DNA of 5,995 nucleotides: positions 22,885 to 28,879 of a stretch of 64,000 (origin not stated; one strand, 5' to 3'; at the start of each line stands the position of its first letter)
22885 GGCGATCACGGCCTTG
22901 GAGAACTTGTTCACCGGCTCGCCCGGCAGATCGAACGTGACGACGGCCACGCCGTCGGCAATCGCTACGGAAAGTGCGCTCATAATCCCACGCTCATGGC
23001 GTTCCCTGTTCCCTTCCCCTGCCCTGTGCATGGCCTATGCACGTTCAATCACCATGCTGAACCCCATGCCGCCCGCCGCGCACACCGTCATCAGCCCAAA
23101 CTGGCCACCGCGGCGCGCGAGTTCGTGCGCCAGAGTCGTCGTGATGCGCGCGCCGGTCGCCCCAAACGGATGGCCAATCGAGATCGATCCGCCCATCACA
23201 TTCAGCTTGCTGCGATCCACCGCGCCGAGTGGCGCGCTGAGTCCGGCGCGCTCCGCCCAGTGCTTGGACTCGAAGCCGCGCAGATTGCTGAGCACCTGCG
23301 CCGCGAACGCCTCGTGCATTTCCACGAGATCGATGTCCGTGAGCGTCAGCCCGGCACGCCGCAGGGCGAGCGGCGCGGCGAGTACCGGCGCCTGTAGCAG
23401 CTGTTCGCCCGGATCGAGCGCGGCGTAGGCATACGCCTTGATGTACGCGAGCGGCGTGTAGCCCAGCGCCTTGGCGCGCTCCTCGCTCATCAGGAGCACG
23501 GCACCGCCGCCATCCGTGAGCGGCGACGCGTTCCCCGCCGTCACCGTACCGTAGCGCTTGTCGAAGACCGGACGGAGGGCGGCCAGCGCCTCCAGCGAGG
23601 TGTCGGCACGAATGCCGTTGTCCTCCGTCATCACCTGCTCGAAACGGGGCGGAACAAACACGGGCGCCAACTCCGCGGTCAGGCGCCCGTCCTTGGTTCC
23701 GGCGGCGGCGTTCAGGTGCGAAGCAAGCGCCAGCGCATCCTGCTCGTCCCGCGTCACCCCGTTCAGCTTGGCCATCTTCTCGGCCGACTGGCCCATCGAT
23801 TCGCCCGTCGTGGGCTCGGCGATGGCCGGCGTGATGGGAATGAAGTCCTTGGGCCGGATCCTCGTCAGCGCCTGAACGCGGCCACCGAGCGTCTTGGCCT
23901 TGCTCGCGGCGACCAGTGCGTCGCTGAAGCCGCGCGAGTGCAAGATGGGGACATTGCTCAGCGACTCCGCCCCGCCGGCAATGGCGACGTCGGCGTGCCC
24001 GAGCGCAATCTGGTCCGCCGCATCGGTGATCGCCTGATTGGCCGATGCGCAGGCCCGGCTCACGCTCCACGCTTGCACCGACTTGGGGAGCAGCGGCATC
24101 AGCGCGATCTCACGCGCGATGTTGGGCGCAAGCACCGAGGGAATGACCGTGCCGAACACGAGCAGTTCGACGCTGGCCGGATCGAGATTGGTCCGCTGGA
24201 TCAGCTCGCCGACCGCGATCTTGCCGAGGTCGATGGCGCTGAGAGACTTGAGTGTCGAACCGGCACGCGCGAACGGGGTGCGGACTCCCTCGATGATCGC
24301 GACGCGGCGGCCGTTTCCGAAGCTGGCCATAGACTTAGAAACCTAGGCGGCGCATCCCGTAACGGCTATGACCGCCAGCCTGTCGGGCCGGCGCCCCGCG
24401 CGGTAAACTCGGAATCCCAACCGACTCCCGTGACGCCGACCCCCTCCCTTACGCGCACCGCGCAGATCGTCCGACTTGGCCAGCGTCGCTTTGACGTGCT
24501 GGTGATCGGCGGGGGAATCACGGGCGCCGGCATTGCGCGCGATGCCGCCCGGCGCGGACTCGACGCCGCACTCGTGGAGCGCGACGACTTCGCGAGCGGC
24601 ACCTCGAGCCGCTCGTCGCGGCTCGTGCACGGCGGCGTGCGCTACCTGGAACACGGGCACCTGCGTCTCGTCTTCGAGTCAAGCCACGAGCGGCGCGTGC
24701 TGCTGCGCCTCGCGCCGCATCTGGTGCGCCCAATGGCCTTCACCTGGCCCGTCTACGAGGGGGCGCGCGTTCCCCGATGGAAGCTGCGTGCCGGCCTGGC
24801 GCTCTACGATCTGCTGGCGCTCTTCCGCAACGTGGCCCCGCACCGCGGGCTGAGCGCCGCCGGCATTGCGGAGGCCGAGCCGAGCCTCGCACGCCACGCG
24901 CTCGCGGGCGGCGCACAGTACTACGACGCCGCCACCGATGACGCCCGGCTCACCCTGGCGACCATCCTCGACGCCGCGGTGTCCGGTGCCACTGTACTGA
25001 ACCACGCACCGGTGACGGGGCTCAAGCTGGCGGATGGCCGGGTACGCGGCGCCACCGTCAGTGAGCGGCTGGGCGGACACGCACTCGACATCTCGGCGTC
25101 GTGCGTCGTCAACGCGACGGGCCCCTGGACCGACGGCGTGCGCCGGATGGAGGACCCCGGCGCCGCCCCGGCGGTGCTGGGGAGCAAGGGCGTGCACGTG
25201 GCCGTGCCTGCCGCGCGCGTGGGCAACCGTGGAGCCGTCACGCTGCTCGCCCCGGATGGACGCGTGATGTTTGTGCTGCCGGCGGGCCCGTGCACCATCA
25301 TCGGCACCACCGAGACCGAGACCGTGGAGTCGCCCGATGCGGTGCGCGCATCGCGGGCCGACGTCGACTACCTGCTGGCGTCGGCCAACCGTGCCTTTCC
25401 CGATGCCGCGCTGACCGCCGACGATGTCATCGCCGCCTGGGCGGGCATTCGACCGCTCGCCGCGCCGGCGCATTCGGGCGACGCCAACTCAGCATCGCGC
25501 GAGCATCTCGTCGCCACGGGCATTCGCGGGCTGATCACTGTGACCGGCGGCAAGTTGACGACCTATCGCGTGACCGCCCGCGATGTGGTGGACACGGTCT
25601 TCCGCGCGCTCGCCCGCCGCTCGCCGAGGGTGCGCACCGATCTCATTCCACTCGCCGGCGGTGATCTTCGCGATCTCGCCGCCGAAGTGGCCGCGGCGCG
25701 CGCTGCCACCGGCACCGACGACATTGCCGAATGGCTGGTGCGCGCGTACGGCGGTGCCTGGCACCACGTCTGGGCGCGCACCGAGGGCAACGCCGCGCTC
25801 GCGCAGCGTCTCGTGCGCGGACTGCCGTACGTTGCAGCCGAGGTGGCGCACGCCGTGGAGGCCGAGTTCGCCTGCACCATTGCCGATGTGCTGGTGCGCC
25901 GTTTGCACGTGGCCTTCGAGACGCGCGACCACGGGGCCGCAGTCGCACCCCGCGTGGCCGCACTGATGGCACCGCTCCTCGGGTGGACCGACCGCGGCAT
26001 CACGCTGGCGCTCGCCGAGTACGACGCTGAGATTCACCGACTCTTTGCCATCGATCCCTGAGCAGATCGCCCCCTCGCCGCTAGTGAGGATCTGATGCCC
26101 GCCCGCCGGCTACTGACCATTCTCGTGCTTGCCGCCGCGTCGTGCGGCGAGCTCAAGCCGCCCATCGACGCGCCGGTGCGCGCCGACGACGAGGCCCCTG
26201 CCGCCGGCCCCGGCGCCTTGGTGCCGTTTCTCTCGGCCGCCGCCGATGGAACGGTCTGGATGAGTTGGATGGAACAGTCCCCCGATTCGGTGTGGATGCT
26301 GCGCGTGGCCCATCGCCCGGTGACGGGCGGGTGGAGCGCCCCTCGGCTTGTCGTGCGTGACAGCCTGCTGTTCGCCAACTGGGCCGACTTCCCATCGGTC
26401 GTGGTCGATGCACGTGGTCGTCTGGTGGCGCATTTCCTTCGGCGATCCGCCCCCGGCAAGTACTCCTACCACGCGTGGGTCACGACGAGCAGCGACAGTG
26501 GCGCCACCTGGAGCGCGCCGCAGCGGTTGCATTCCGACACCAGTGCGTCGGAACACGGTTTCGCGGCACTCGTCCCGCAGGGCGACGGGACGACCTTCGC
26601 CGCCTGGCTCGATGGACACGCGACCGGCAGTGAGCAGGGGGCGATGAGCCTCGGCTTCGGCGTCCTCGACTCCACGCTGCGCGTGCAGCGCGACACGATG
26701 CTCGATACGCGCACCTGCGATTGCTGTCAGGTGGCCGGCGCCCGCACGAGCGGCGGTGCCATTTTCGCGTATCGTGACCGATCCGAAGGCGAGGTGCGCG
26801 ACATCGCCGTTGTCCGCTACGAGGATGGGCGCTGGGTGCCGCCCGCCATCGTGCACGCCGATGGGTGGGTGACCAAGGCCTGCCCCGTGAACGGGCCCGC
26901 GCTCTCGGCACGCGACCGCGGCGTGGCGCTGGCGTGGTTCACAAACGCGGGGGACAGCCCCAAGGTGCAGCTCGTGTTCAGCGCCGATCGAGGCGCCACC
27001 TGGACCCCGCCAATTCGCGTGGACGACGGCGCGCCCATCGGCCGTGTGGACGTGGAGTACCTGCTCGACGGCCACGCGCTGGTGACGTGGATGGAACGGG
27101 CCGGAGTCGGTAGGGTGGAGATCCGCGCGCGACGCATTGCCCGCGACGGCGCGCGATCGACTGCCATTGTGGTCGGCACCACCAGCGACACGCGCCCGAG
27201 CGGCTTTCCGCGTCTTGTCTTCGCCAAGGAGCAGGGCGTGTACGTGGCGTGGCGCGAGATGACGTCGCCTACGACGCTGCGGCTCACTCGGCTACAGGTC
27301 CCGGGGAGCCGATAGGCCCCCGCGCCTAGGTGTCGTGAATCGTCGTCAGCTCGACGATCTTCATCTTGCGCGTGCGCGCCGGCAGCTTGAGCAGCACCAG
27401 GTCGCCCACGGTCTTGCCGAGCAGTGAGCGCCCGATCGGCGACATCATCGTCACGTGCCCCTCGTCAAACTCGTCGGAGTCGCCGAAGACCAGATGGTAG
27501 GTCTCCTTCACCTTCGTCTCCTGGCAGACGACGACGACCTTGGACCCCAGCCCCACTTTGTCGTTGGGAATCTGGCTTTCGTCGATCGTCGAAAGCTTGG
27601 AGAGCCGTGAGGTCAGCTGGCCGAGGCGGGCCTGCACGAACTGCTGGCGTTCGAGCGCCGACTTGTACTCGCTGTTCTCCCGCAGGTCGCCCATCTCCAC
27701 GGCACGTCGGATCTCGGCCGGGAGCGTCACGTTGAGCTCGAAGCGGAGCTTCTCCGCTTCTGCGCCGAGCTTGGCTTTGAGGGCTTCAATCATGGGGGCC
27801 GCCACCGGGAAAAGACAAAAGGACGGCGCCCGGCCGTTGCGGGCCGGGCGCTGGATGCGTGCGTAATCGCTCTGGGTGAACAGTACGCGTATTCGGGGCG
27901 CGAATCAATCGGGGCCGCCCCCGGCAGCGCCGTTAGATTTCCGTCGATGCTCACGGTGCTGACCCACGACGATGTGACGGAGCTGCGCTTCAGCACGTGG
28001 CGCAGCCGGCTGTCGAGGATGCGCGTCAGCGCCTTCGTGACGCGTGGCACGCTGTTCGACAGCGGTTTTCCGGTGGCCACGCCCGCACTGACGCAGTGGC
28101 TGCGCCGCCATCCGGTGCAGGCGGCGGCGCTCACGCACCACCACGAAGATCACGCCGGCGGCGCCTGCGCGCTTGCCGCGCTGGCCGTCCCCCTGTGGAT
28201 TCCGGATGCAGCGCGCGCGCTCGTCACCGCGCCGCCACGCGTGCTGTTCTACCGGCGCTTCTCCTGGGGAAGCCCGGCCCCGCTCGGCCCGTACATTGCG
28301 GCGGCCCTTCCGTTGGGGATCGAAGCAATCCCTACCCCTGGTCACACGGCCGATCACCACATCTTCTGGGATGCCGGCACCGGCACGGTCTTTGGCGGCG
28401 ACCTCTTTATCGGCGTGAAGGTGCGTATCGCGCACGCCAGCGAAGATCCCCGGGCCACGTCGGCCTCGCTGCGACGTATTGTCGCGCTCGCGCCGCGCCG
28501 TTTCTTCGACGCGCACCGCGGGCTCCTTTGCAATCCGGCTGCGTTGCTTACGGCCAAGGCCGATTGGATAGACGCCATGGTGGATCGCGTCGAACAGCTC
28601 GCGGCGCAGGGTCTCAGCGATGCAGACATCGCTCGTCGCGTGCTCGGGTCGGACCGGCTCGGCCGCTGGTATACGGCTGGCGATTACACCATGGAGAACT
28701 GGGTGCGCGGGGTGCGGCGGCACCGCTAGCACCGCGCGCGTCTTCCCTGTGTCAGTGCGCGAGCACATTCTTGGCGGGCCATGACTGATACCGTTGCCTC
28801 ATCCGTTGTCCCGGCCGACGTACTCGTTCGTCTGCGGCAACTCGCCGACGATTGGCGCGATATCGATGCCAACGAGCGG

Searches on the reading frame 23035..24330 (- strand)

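Call 9: search_protein_families(library=pfam, proteins=[window:23035-24330:-], max_evalue=0.001)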
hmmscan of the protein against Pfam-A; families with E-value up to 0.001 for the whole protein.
window:23035-24330:- (431 aa): 4 families
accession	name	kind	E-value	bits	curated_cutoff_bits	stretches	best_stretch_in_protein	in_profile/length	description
PF00108.29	Thiolase_N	-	1.6e-67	228.1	26.4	1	10-284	1-260/260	Thiolase, N-terminal domain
PF02803.24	Thiolase_C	-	1.6e-42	144.5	27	1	292-430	2-123/123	Thiolase, C-terminal domain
PF00109.32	ketoacyl-synt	-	1.7e-06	28.3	20.8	1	88-126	168-206/252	Beta-ketoacyl synthase, N-terminal domain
PF22691.2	Thiolase_C_1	-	0.00014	22.1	28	1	314-407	19-113/144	Thiolase C-terminal domain-like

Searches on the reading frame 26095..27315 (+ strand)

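Call 9: search_protein_families(library=pfam, proteins=[window:26095-27315:+], max_evalue=0.001)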
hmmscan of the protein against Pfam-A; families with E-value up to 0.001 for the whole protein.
window:26095-27315:+ (406 aa): 1 family
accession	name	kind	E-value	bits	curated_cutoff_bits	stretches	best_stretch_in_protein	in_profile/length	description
PF13088.12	BNR_2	-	1.1e-11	45.1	31.4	1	60-172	13-128/277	BNR repeat-like domain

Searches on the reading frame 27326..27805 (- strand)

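Call 9: search_protein_families(library=pfam, proteins=[window:27326-27805:-], max_evalue=0.001)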
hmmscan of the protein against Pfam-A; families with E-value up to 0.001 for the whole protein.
window:27326-27805:- (159 aa): 2 families
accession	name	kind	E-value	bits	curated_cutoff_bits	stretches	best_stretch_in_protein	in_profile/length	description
PF01272.25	GreA_GreB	-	6.7e-17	61.7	26.9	1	80-153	2-75/77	Transcription elongation factor, GreA/GreB, C-term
PF03449.20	GreA_GreB_N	-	2.2e-11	44.2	24.5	1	10-70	8-68/71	Transcription elongation factor, N-terminal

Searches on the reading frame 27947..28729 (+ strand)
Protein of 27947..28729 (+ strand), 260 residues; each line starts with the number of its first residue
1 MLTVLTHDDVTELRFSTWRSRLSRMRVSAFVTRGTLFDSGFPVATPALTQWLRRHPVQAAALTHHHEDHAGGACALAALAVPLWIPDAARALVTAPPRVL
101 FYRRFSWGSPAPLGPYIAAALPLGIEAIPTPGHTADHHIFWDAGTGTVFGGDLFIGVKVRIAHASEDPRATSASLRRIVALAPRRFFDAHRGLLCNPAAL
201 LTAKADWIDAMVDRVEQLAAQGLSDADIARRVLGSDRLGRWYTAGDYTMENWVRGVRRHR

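Call 46: search_protein_families(library=padloc, proteins=[window:27947-28729:+], max_evalue=0.001)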
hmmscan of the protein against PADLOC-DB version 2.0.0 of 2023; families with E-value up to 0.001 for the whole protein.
window:27947-28729:+ (260 aa): 0 families

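Call 53: search_protein_families(library=ncbifam, proteins=[window:27947-28729:+], max_evalue=0.01)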
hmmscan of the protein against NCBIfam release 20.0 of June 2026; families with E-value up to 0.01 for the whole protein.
window:27947-28729:+ (260 aa): 11 families
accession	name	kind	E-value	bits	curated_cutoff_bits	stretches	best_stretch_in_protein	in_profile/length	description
TIGR04558.1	SoxH_rel_PQQ_1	hypoth_equivalog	4.1e-08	32.6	300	1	125-231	149-253/285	quinoprotein relay system zinc metallohydrolase 1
TIGR03413.1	GSH_gloB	equivalog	7.1e-08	32.1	200.8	0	50-78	35-65/248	hydroxyacylglutathione hydrolase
NF012229.1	bla_class_B_core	domain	8.7e-07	29.2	100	1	35-141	27-137/139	metallo-beta-lactamase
NF047975.1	blaPYX_B1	exception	3.3e-06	26.7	473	1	53-153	94-187/245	PYX family subclass B1 metallo-beta-lactamase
NF047964.1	blaMYX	exception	6.2e-06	25.7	520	1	49-154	106-204/261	MYX family subclass B1 metallo-beta-lactamase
NF033736.2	blaAFM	exception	1.9e-05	23.9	590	1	55-160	108-213/267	AFM family subclass B1 metallo-beta-lactamase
NF033088.2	bla_subclass_B1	equivalog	2.8e-05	23.9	200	1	44-151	53-157/217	subclass B1 metallo-beta-lactamase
NF047974.1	blaCOR_B1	exception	8.8e-05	21.9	450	1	38-154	77-187/245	COR family subclass B1 metallo-beta-lactamase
NF007597.0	PRK10241.1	equivalog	0.00091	18.6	421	0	58-77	47-66/251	hydroxyacylglutathione hydrolase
NF000259.2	blaNDM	exception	0.0019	17.4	580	1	55-162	111-218/270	NDM family subclass B1 metallo-beta-lactamase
NF012145.1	blaDIM_SIM_IMP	exception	0.0025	17.6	288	1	45-153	50-153/209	DIM/SIM/IMP family subclass B1 metallo-beta-lactamase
